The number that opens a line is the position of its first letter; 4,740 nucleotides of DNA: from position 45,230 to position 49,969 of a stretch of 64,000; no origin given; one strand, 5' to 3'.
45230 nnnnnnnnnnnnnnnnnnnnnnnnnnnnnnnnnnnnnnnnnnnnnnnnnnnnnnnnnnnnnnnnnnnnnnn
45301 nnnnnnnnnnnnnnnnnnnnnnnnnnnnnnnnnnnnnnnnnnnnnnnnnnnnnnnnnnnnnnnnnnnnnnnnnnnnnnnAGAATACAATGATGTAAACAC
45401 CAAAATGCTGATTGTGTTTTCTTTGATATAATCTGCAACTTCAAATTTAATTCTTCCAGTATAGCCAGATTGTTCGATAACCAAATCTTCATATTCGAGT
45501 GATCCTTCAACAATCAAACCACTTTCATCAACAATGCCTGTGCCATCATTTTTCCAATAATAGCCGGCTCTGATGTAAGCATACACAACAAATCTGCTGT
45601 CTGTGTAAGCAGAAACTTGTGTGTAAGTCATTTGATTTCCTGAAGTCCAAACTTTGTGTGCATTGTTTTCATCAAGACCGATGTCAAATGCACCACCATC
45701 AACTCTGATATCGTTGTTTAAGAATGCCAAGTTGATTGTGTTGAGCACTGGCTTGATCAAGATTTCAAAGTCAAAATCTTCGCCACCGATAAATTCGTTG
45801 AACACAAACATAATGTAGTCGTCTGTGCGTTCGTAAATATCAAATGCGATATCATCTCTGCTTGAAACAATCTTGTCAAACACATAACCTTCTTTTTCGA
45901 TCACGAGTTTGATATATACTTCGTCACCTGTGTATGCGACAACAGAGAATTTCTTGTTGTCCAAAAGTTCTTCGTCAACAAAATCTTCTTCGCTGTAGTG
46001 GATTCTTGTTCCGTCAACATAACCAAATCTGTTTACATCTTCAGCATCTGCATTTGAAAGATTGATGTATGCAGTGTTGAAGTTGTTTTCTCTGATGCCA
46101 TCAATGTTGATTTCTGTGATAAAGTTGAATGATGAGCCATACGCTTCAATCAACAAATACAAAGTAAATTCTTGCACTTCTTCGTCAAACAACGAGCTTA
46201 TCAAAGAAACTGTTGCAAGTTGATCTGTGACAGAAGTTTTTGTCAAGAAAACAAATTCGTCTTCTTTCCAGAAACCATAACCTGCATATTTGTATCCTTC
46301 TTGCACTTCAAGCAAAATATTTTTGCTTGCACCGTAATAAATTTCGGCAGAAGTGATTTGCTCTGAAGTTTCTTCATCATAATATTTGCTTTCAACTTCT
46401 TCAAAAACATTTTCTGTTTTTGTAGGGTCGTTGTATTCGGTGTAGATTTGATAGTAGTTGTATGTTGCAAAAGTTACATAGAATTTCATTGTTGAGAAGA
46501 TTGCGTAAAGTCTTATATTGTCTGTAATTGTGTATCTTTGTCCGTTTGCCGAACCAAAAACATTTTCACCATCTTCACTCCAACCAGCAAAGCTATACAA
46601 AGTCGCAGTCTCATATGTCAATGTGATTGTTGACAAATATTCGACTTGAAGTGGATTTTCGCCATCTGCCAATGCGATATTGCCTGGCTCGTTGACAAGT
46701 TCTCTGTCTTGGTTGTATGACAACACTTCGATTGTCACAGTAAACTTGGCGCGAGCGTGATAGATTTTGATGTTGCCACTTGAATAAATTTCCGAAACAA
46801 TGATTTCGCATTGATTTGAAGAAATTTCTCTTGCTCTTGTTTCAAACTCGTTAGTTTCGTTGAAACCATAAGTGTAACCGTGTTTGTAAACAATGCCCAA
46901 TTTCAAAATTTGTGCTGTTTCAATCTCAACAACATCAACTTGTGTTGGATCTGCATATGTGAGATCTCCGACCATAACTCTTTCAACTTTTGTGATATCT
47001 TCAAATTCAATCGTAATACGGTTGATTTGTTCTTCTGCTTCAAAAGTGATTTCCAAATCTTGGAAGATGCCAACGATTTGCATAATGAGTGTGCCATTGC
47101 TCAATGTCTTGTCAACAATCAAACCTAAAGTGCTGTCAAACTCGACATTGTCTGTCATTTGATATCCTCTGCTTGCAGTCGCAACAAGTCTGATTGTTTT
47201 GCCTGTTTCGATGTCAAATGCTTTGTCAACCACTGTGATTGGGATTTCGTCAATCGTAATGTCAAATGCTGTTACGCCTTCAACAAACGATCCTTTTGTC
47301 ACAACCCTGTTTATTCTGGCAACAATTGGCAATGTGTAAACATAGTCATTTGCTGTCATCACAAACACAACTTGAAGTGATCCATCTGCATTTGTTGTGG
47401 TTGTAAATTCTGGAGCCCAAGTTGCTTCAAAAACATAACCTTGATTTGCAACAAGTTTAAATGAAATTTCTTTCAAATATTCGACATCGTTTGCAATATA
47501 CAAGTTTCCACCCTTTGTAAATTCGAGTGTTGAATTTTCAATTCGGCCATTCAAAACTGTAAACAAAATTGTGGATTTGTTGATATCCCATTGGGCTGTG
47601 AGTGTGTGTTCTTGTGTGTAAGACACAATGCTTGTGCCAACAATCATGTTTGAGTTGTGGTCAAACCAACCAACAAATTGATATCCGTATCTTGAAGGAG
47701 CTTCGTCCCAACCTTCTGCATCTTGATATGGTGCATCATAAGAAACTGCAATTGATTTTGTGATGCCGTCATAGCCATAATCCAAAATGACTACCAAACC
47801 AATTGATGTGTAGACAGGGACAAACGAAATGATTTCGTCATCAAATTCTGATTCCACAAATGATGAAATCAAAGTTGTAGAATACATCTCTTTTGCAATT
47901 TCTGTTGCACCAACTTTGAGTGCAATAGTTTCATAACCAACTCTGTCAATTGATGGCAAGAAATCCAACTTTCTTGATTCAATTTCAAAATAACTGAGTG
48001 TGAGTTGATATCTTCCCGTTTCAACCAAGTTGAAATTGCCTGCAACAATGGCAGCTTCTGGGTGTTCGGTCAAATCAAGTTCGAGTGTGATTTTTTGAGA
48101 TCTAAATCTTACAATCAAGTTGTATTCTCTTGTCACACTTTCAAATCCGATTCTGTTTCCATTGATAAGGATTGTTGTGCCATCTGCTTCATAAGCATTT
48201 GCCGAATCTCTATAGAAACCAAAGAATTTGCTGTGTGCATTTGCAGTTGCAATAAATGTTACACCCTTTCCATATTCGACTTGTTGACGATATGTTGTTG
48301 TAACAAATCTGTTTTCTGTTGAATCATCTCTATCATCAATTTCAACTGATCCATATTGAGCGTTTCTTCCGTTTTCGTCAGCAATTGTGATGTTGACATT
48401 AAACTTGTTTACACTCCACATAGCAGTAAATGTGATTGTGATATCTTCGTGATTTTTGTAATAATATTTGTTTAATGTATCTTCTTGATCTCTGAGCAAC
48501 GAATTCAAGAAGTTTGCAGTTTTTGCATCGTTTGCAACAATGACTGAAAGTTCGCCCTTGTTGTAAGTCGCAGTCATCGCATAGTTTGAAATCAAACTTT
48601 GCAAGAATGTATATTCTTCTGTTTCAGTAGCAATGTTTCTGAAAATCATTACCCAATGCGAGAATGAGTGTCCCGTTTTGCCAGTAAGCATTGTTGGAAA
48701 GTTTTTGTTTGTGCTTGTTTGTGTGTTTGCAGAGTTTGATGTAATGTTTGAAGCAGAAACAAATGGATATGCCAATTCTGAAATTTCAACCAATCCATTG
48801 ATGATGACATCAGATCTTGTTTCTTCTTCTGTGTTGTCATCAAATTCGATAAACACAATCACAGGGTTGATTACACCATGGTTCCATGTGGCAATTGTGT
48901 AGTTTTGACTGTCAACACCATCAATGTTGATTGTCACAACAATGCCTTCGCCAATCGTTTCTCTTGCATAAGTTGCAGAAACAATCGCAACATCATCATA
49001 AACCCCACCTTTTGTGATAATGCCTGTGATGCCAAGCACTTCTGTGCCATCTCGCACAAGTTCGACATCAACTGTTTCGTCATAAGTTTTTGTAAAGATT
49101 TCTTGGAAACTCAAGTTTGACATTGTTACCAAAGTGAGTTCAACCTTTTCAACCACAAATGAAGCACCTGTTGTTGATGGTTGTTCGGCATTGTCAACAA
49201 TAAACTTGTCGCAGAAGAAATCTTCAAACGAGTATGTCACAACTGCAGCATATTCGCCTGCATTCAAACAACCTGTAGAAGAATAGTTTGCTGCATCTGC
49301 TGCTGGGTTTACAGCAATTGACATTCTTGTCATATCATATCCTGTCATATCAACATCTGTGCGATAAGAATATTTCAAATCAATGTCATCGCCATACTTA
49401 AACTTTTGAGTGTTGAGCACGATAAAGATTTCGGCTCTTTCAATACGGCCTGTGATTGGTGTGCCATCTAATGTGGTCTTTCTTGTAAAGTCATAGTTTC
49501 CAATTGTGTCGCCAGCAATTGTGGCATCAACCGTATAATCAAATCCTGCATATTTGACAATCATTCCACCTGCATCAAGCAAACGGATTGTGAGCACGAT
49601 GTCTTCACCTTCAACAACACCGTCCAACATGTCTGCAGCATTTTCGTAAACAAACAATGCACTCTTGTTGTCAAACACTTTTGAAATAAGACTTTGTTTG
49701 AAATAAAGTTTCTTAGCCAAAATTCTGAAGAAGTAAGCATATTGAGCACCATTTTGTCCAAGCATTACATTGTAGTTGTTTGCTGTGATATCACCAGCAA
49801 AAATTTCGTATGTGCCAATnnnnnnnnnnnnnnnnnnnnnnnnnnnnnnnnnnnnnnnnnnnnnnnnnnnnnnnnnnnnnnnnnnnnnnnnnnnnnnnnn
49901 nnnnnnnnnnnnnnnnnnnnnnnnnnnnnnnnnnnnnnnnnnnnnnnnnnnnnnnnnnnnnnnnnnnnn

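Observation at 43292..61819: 18.5-kb single ORF (6175 aa): an adhesin-like giant book-ended by the same GLUG-type head module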

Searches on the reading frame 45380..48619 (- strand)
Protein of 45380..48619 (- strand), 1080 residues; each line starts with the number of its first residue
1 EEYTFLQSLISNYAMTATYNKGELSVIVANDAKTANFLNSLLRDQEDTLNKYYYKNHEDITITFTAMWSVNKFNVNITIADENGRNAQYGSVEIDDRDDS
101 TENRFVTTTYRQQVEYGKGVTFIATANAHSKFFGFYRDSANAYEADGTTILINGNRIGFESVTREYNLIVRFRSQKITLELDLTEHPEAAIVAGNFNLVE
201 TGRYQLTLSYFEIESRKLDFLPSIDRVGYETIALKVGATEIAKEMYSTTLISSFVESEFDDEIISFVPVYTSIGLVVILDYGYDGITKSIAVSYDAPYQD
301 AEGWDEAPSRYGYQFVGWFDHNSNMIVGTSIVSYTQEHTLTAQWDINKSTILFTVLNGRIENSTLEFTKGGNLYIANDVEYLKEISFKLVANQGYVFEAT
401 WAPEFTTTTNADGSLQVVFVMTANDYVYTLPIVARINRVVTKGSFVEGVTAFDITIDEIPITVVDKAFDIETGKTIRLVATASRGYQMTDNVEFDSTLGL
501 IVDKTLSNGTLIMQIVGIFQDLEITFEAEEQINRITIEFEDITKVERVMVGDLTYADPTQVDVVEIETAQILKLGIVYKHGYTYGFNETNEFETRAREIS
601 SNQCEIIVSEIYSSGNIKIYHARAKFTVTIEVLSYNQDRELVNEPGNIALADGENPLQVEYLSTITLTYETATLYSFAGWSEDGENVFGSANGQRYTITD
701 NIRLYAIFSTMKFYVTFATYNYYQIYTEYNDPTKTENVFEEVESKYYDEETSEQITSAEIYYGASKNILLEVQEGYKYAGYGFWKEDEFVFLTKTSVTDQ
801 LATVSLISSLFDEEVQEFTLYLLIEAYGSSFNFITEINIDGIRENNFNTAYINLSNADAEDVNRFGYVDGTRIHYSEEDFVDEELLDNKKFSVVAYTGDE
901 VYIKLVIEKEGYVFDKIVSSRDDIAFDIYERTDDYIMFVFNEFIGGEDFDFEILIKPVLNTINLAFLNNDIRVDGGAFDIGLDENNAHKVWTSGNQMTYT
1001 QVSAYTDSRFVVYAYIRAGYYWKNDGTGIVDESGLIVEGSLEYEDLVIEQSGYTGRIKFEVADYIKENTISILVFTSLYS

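Call 108: search_solved_structures(query=A4, max_evalue=1)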
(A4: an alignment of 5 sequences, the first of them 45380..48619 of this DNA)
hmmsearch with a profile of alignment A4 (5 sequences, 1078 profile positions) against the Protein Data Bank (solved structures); distinct sequences matched with E-value up to 1: 0.

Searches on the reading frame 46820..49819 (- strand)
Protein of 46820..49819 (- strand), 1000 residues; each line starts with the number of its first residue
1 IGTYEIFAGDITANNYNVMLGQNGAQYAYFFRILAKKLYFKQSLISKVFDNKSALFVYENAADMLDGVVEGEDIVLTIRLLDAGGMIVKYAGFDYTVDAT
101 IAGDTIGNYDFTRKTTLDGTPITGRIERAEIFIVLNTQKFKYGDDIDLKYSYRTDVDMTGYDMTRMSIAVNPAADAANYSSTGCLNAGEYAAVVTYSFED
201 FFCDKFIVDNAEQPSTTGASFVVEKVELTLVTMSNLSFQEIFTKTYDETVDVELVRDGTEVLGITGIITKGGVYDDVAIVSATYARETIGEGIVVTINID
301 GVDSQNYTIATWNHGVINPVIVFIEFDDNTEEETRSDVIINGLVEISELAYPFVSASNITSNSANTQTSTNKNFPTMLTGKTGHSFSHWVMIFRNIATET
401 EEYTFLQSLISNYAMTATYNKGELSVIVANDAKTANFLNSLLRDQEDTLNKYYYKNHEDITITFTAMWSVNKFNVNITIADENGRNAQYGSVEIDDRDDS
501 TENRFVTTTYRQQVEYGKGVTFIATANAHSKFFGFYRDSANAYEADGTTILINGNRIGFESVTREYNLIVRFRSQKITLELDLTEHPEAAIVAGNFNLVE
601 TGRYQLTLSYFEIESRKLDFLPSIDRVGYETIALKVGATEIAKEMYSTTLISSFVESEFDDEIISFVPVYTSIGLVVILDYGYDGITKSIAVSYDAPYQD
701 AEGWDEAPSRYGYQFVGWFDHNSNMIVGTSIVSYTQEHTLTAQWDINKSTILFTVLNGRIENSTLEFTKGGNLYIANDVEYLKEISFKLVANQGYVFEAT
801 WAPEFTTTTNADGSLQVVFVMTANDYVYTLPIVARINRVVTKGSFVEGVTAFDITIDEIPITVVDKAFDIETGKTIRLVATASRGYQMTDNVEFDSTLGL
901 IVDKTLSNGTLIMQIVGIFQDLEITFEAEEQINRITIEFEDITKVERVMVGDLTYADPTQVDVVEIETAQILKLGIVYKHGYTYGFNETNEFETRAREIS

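Call 5: search_protein_families(library=pfam, proteins=[window:46820-49819:-], max_evalue=1)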
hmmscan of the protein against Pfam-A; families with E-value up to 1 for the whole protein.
window:46820-49819:- (1000 aa): 3 families
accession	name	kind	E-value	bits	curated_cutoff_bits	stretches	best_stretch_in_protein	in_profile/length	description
PF18657.6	YDG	-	0.00016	22.2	25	1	242-311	13-82/85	YDG domain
PF09479.16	Flg_new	-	0.0045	17.5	27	1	692-743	16-65/65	Listeria-Bacteroides repeat domain (List_Bact_rpt)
PF18998.6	Flg_new_2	-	0.0061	17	23.6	0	710-747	32-72/73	Divergent InlB B-repeat domain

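Call 27: search_protein_families(library=ncbifam, proteins=[window:46820-49819:-], max_evalue=1)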
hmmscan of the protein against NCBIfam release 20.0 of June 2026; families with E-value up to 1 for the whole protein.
window:46820-49819:- (1000 aa): 4 families
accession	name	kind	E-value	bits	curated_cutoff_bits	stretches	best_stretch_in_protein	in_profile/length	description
TIGR02543.1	List_Bact_rpt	repeat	9.2e-07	29.1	20.95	1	708-745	1-41/44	TIGR02543 family repeat protein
NF001422.0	PRK00296.1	equivalog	0.0045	16.9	58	1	405-483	3-84/87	cell division topological specificity factor MinE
NF010595.0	PRK13989.1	equivalog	0.0046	17.1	108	1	405-482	3-84/85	cell division topological specificity factor MinE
TIGR01215.1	minE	equivalog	0.042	13.9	49.3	1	406-480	4-80/81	cell division topological specificity factor MinE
